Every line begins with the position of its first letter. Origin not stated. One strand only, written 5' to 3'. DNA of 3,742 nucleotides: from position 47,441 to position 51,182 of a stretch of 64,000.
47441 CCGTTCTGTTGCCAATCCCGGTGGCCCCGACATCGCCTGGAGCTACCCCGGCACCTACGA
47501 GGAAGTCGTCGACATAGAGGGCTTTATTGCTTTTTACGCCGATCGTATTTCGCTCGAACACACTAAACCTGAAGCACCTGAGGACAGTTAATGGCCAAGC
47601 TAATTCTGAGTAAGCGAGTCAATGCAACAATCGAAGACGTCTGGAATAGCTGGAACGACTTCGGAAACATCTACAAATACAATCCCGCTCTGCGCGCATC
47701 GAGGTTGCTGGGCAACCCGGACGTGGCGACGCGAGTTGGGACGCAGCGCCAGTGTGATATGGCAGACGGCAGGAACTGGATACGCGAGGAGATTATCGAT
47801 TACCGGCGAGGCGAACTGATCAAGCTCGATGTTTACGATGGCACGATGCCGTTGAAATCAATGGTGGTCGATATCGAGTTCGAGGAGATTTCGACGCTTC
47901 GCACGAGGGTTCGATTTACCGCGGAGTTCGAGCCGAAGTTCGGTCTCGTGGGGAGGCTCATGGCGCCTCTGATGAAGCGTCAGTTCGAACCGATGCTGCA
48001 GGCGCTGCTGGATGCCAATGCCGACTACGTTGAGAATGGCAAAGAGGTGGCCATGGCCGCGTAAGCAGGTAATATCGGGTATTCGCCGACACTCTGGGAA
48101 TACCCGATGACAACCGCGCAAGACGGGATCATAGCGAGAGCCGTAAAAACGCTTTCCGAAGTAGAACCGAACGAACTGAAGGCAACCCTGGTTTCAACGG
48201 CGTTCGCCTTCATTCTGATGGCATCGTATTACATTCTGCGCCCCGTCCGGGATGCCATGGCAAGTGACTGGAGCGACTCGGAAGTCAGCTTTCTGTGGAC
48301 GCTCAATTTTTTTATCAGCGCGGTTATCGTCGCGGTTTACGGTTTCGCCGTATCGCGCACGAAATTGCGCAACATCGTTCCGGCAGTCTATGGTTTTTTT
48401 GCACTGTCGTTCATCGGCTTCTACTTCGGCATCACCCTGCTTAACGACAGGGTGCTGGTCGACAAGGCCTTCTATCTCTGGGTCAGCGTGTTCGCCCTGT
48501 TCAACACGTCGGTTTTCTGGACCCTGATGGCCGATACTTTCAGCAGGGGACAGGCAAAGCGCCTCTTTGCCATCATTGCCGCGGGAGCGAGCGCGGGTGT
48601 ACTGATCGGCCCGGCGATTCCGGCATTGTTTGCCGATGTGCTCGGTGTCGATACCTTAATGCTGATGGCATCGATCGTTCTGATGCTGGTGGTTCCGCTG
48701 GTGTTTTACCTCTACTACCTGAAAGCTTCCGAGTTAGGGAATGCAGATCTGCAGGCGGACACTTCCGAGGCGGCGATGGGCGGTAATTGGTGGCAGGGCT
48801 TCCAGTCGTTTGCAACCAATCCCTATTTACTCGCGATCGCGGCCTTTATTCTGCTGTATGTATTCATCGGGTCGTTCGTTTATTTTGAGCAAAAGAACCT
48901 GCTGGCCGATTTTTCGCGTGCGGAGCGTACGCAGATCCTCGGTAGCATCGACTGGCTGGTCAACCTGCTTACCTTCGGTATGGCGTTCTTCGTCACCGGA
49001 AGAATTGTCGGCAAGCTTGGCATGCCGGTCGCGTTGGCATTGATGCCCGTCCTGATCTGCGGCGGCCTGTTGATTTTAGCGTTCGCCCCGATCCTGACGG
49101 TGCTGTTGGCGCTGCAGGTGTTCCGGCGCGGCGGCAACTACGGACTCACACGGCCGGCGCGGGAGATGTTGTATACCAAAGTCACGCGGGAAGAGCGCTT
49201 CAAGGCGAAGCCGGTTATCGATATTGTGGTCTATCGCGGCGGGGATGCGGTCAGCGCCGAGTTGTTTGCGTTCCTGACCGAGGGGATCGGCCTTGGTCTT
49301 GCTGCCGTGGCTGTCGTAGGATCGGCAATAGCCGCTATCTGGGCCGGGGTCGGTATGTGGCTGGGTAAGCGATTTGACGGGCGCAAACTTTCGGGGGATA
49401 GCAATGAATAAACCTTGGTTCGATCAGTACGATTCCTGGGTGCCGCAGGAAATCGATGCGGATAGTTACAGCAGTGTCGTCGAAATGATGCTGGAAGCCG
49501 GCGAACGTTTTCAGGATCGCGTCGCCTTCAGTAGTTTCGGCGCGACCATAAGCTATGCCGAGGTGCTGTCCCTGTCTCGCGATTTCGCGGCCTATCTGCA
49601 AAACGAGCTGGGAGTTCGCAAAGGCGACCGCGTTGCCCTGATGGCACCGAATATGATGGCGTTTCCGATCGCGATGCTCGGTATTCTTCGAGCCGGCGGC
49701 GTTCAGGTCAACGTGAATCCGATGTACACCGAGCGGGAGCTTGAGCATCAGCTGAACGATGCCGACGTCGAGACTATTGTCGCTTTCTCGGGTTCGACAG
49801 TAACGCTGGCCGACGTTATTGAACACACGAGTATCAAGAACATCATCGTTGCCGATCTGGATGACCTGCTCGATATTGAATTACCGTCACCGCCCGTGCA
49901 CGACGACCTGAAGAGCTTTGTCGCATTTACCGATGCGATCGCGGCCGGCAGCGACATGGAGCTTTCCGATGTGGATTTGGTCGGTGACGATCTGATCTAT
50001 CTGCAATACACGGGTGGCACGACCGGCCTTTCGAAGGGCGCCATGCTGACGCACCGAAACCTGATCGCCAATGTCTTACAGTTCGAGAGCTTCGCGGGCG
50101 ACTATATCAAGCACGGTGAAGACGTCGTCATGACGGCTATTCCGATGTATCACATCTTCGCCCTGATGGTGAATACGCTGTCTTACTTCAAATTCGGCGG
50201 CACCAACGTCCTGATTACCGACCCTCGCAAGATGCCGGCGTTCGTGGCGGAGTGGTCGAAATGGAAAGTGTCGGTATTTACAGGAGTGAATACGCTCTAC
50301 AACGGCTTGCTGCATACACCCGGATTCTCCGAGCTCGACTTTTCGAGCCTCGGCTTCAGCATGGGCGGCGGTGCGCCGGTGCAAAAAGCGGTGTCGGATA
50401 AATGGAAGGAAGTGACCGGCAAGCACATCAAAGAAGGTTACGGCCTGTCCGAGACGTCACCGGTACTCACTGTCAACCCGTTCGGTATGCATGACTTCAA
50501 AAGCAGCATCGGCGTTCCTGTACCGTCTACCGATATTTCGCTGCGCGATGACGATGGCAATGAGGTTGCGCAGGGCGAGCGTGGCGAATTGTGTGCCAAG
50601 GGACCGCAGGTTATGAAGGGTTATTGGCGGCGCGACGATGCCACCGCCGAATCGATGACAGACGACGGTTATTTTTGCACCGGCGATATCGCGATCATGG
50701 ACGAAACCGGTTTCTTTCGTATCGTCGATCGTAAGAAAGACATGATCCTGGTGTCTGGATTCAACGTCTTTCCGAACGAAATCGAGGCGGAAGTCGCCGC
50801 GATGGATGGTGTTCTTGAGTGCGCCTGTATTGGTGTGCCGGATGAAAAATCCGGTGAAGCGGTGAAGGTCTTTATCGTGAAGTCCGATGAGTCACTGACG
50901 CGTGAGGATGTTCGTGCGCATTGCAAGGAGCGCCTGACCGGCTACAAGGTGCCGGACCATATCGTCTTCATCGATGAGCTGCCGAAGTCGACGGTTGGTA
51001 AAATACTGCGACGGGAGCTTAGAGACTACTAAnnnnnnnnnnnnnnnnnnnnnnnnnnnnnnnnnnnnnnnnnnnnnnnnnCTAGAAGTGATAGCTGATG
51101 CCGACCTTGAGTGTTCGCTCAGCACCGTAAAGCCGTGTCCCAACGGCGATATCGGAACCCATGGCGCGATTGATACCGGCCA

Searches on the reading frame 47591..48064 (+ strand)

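Call 52: search_protein_families(library=pfam, proteins=[window:47591-48064:+], max_evalue=0.00001)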
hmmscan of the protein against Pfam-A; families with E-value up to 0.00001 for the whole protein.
window:47591-48064:+ (157 aa): 2 families
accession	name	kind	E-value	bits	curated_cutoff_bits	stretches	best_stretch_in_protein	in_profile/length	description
PF10604.15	Polyketide_cyc2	-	3.7e-19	69.9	27.4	1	1-148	1-142/142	Polyketide cyclase / dehydrase and lipid transport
PF03364.25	Polyketide_cyc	-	1.8e-08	35.1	23.4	1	10-139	1-125/126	Polyketide cyclase / dehydrase and lipid transport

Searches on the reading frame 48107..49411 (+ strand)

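Call 52: search_protein_families(library=pfam, proteins=[window:48107-49411:+], max_evalue=0.00001)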
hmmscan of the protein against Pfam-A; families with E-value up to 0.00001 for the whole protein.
window:48107-49411:+ (434 aa): 1 family
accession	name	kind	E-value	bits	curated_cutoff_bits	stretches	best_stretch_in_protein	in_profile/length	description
PF07690.21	MFS_1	-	4.9e-15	55.7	33.4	1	34-359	5-322/347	Major Facilitator Superfamily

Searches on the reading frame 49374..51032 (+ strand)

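Call 52: search_protein_families(library=pfam, proteins=[window:49374-51032:+], max_evalue=0.00001)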
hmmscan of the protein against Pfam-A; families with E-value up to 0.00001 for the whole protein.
window:49374-51032:+ (552 aa): 2 families
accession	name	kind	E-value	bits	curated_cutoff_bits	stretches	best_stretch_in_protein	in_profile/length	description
PF00501.34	AMP-binding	-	6.8e-93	311.9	29.9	1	42-418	4-384/384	AMP-binding enzyme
PF13193.12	AMP-binding_C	-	5.8e-19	69.2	24.5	1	469-543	1-76/76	AMP-binding enzyme C-terminal domain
